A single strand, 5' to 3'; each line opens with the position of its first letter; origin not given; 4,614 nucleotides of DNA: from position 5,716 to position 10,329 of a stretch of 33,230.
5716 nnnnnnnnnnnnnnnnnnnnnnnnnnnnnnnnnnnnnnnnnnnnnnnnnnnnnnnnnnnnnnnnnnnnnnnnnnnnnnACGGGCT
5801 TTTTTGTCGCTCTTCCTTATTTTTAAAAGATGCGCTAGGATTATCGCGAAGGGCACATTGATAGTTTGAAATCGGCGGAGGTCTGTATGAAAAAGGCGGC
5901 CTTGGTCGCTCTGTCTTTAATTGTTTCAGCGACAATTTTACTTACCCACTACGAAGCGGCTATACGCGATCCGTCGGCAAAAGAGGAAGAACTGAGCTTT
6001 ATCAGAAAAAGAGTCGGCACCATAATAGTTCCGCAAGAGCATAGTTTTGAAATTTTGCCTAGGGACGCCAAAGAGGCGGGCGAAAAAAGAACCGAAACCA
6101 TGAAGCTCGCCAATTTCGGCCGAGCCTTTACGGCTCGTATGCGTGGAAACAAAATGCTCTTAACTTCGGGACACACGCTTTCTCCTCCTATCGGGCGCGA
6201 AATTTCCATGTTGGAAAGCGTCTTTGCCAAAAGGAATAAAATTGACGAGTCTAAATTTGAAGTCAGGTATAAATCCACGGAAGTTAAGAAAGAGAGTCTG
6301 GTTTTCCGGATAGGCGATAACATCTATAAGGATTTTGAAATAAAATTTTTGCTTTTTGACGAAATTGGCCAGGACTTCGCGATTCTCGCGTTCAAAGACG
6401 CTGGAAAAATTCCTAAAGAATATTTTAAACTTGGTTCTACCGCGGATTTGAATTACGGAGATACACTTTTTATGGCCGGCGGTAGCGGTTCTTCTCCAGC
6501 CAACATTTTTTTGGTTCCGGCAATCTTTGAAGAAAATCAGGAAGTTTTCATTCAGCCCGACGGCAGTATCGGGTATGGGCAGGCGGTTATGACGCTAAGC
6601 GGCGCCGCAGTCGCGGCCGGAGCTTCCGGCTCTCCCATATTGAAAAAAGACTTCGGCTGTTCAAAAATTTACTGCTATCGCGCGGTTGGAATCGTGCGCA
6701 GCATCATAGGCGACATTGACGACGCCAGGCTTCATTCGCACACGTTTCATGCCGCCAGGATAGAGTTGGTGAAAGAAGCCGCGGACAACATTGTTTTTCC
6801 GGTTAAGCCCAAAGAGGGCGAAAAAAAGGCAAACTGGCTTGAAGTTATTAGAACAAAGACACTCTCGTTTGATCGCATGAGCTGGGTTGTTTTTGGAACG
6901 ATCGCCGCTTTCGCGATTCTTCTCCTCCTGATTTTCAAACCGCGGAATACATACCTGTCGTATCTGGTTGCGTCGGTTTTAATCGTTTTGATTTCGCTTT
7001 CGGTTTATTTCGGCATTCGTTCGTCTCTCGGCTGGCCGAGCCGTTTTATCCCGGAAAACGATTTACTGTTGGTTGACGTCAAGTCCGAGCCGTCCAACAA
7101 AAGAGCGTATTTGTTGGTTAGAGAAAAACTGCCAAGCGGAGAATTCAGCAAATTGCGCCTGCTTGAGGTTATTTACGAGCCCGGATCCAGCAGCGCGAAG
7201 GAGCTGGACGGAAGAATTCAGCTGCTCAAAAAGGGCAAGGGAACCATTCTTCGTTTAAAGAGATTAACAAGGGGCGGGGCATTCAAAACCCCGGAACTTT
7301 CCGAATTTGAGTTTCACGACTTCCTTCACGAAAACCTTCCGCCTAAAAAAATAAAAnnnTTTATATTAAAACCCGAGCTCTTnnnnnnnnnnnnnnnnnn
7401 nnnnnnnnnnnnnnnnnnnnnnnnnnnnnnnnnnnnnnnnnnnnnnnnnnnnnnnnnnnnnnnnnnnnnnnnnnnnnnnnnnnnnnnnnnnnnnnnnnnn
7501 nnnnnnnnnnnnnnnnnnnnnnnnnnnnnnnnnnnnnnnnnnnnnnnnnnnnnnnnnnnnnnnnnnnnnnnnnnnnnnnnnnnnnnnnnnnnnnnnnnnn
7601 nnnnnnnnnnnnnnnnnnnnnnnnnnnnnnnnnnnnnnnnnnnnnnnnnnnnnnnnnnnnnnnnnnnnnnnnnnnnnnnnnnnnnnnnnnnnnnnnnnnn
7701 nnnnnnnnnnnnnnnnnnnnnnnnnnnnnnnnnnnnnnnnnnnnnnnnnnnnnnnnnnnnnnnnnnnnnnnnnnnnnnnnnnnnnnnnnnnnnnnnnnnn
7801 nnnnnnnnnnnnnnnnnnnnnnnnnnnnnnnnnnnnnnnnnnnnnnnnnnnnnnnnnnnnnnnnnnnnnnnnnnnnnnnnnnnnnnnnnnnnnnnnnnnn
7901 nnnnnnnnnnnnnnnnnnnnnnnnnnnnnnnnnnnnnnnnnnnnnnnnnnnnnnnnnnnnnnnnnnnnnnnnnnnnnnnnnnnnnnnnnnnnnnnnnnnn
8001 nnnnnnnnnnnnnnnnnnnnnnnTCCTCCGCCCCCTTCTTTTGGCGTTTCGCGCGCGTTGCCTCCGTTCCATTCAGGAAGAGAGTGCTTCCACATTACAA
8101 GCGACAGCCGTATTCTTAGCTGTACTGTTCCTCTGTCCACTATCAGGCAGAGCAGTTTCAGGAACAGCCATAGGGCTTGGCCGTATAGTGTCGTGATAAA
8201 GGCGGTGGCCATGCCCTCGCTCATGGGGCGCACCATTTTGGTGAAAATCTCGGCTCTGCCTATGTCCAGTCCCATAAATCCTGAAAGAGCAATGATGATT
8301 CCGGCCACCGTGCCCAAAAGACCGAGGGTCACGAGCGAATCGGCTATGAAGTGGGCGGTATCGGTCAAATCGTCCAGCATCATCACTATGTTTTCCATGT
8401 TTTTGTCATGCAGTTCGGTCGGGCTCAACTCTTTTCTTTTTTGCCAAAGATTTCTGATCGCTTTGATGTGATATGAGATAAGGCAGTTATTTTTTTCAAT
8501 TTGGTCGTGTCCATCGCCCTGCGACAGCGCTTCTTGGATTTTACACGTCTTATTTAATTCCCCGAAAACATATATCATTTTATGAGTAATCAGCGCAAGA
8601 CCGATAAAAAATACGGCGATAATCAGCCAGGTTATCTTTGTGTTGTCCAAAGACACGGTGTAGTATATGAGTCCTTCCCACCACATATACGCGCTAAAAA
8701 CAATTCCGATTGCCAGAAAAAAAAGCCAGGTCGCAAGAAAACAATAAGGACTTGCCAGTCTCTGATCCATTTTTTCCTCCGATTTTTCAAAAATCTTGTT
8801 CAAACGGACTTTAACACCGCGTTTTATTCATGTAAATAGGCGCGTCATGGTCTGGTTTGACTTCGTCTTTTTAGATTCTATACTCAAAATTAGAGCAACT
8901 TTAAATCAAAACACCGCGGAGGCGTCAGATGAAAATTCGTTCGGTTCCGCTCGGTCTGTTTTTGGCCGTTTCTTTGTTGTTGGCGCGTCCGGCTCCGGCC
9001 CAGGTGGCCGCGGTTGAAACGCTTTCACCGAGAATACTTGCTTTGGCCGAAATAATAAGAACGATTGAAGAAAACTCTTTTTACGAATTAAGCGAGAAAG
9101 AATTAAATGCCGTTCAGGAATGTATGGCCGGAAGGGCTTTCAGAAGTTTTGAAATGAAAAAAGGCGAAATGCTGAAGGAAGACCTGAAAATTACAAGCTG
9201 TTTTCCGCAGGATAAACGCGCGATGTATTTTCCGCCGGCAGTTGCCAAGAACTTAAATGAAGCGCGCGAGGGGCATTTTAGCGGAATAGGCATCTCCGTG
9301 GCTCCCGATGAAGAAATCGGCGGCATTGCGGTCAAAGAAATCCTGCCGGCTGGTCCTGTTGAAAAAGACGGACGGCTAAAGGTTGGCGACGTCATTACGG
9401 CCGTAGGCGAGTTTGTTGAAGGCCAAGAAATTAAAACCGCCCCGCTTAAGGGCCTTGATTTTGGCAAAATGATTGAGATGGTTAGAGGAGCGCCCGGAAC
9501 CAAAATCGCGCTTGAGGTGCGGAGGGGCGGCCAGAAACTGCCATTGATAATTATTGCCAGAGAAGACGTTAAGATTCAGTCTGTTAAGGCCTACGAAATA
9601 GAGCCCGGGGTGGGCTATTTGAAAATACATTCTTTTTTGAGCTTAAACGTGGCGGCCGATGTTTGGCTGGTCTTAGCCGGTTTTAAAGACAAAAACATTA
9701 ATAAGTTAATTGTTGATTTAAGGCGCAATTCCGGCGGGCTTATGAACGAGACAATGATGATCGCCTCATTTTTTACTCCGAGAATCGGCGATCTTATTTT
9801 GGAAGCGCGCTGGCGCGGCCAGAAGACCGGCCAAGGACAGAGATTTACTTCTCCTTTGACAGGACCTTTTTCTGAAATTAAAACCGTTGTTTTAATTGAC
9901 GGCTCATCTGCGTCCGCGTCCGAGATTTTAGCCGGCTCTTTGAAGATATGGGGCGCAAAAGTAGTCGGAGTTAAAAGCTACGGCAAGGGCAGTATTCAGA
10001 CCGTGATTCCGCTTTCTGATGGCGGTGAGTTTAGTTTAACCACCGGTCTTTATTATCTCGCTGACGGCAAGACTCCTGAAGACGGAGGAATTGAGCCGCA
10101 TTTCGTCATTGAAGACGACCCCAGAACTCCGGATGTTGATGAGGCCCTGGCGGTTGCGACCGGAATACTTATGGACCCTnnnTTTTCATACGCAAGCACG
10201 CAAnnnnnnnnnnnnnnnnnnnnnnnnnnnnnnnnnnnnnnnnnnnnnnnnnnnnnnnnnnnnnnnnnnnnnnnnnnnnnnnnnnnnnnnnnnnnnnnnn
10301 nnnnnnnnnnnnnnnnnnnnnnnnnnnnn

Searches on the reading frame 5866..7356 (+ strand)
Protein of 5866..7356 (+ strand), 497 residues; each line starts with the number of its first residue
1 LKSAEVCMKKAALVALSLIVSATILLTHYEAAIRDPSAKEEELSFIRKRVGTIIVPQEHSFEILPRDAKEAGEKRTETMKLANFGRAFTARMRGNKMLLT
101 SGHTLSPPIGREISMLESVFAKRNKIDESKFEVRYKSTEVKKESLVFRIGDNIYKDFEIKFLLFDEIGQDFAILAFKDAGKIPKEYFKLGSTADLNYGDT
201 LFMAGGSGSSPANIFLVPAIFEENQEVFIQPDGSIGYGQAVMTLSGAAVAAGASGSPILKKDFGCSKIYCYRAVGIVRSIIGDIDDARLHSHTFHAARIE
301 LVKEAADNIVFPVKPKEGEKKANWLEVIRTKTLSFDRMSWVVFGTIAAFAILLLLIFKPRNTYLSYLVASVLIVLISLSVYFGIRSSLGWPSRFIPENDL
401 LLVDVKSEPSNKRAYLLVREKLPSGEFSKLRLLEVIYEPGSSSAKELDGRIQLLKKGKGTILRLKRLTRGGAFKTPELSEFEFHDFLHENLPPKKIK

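Call 47: search_protein_families(library=pfam, proteins=[window:5866-7356:+], max_evalue=0.001)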
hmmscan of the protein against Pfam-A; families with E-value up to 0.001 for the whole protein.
window:5866-7356:+ (497 aa): 1 family
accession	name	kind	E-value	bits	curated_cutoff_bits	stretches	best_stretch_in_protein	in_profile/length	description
PF13365.12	Trypsin_2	-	0.00049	21.3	27.6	1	97-261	11-137/144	Trypsin-like peptidase domain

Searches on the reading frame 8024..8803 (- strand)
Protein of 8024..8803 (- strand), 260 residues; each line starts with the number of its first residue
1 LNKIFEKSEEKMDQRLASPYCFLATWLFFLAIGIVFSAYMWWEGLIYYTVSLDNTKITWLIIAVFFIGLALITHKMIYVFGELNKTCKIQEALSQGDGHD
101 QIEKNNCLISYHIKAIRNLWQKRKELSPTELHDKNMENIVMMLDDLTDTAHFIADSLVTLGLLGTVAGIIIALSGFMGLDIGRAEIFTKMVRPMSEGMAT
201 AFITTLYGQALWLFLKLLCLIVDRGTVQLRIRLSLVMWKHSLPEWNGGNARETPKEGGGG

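Call 47: search_protein_families(library=pfam, proteins=[window:8024-8803:-], max_evalue=0.001)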
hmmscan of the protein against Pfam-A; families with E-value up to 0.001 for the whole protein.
window:8024-8803:- (260 aa): 1 family
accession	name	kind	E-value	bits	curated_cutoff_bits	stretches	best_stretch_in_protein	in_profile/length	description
PF01618.21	MotA_ExbB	-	1.9e-07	31.3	22.9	1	138-210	37-102/127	MotA/TolQ/ExbB proton channel family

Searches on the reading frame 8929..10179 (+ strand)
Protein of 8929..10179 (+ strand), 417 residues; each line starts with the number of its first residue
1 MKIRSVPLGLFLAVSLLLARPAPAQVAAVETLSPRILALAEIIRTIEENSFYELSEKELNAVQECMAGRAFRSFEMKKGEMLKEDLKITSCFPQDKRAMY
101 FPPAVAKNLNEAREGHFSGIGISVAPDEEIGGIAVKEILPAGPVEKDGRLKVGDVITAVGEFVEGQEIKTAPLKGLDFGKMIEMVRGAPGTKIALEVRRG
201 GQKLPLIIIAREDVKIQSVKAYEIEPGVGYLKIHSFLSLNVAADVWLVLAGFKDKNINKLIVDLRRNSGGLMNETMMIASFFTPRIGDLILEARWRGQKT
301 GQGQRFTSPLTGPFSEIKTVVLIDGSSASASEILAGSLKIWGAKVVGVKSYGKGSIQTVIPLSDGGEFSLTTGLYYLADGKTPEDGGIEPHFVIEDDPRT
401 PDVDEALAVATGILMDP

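Call 47: search_protein_families(library=pfam, proteins=[window:8929-10179:+], max_evalue=0.001)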
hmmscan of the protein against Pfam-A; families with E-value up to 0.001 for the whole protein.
window:8929-10179:+ (417 aa): 3 families
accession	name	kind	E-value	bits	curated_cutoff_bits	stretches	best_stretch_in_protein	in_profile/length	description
PF03572.23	Peptidase_S41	-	1.8e-34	119.2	24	1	228-393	2-164/165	Peptidase family S41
PF00595.29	PDZ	-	1e-07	32.6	23.2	1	114-166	8-55/81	PDZ domain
PF13180.12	PDZ_2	-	1.2e-05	25.9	27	1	119-204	2-74/80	PDZ domain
